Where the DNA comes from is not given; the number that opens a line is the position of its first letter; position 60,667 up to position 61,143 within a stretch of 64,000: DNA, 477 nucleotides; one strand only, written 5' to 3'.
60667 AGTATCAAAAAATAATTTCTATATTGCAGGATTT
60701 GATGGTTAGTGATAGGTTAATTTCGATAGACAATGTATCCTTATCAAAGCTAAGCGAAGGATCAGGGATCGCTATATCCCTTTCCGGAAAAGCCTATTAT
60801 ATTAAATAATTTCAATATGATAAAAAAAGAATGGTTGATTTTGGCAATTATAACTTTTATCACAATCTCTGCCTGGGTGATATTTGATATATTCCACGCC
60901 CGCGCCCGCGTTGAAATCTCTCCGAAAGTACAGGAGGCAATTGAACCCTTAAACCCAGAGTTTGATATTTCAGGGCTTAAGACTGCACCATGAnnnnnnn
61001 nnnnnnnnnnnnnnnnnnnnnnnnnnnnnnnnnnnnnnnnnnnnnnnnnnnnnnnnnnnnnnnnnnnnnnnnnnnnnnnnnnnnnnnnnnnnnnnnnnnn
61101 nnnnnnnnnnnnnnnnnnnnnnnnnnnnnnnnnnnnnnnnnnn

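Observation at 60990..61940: Membrane-anchored Fn3 protein ending in a bona fide type I dockerin pair, co-operonic with pilN/pilO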

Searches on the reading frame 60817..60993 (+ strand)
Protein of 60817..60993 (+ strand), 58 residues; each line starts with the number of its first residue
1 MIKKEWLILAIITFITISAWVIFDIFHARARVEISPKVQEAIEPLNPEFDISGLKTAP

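Call 3: search_protein_families(library=pfam, proteins=[window:60817-60993:+], max_evalue=1)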
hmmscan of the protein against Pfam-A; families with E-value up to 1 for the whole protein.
window:60817-60993:+ (58 aa): 0 families

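Call 4: search_protein_families(library=ncbifam, proteins=[window:60817-60993:+], max_evalue=1)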
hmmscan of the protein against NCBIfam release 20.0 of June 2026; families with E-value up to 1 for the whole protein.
window:60817-60993:+ (58 aa): 1 family
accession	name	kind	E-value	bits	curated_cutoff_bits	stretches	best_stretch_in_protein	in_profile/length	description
NF007911.0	PRK10624.1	equivalog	0.062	12.2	537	1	7-43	197-233/382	lactaldehyde reductase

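Call 44: search_protein_families(library=pfam, proteins=[window:60817-60993:+], max_evalue=10)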
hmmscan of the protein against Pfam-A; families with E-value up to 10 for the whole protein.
window:60817-60993:+ (58 aa): 0 families
